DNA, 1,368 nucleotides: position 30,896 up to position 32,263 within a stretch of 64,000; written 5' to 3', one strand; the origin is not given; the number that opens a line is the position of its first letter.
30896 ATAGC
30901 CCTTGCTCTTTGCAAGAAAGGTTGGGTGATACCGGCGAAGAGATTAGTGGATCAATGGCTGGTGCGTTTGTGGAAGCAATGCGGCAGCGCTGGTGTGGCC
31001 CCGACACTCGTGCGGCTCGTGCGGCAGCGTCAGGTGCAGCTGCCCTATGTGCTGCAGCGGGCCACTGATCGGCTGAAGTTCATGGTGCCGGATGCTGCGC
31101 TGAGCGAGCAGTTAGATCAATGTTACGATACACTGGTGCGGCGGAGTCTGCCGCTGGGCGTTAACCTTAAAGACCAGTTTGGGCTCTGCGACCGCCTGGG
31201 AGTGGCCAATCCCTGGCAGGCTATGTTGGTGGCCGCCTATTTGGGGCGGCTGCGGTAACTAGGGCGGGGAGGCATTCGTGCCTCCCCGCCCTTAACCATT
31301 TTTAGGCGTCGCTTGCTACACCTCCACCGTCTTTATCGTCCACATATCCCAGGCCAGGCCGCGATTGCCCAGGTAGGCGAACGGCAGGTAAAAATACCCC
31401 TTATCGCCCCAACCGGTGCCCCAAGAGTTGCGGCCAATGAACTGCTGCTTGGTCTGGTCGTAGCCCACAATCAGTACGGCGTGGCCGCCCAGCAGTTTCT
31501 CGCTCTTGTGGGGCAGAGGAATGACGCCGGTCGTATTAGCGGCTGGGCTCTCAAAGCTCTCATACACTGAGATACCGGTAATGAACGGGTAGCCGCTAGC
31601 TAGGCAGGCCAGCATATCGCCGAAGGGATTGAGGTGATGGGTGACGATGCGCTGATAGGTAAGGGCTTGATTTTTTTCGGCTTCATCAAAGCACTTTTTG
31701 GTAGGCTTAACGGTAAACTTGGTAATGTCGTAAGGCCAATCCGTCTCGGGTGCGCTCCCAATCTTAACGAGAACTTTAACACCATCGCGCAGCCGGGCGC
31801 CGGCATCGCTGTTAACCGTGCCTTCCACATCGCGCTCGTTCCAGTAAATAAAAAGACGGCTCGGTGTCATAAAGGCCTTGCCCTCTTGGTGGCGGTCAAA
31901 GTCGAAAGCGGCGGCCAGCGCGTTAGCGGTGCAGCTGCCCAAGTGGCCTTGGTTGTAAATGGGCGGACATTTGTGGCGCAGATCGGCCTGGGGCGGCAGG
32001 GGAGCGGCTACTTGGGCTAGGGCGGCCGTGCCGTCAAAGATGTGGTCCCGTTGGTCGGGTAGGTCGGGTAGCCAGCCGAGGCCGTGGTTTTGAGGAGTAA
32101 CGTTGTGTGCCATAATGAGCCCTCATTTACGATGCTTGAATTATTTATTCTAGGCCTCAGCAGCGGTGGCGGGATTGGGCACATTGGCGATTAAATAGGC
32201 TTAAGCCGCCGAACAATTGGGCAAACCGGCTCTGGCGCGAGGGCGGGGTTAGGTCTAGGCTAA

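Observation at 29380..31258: Two tandem, overlapping paralogous genes encoding proteins made only of degenerate LuxR/GerE-type HTH repeats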

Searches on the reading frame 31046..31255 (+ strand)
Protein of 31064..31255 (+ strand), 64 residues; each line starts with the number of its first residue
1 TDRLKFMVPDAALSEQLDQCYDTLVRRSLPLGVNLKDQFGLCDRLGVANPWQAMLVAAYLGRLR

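Call 10: search_protein_families(library=pfam, proteins=[window:31064-31255:+], max_evalue=10)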
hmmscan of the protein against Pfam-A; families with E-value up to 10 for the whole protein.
seq(64 aa): 0 families

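Call 53: search_solved_structures(query=A7, max_evalue=10, show_alignments=2)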
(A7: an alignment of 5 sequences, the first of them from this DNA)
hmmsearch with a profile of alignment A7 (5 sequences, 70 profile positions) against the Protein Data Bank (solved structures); distinct sequences matched with E-value up to 10: 8.
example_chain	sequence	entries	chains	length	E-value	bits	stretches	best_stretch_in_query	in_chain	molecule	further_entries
3tyt_A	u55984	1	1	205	0.13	15.8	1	13-56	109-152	Heterogeneous nuclear ribonucleoprotein L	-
3s01_A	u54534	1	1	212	0.14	15.7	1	13-56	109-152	Heterogeneous nuclear ribonucleoprotein L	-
2mqq_A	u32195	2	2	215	0.15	15.6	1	13-56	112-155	Heterogenous nuclear ribonucleoprotein L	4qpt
2mqn_A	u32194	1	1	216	0.15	15.6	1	13-56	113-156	Heterogenous nuclear ribonucleoprotein L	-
3to8_A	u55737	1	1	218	0.15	15.6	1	13-56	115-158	Heterogeneous nuclear ribonucleoprotein L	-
7y62_A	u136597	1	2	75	1.1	12.8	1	3-40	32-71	Transcription factor EB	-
2cf2_C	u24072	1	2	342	2.2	11.9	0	51-69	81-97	FATTY ACID SYNTHASE, DH DOMAIN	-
8j07_n9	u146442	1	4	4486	4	11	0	19-55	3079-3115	Dynein axonemal heavy chain 9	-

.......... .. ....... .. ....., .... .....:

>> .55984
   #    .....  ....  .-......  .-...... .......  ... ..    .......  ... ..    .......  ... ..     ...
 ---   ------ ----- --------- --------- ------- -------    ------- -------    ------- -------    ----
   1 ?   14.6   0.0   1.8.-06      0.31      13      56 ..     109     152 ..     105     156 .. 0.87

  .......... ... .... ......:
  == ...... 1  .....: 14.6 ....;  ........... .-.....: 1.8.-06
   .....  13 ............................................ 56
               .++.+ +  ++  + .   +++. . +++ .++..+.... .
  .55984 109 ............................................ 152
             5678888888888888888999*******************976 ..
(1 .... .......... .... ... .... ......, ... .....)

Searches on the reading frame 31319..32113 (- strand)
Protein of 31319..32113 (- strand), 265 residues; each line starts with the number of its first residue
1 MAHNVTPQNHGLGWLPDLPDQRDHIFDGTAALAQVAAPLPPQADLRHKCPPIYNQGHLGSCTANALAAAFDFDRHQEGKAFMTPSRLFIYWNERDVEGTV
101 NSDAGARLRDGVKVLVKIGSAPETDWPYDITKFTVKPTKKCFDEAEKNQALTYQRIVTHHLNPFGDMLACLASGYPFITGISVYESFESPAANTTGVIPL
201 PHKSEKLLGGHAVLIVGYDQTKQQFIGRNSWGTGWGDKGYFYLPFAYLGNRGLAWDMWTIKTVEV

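Call 71: list_cluster_members(proteins=[window:31319-32113:-, L004:1202-1996:-, window:30356-31255:+, P0003, window:27263-29191:-])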
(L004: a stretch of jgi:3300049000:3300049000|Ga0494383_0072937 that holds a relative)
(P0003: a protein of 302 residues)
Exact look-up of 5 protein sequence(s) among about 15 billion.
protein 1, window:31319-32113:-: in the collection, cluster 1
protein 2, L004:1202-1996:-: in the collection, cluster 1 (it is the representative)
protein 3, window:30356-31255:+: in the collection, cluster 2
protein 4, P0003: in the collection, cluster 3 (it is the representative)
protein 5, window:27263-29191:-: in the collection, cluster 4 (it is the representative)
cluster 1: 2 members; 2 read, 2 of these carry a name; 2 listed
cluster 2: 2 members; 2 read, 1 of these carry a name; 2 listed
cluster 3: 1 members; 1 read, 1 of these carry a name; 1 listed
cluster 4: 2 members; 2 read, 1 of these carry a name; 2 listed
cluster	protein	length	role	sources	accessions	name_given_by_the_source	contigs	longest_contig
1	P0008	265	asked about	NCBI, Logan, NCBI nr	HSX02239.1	MAG TPA: C1 family peptidase [Candidatus Saccharimonadia bacterium] | C1 family peptidase [Candidatus Saccharimonadia bacterium]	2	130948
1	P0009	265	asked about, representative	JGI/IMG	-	C1A family cysteine protease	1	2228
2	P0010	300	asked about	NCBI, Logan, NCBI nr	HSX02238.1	MAG TPA: LuxR C-terminal-related transcriptional regulator [Candidatus Saccharimonadia ... | LuxR C-terminal-related transcriptional regulator [Candidatus Saccharimonadia bacterium]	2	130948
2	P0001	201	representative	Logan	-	-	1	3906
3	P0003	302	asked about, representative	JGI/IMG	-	DNA-binding CsgD family transcriptional regulator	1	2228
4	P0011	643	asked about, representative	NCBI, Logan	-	-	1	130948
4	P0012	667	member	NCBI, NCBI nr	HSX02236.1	MAG TPA: cellulase family glycosylhydrolase [Candidatus Saccharimonadia bacterium] | cellulase family glycosylhydrolase [Candidatus Saccharimonadia bacterium]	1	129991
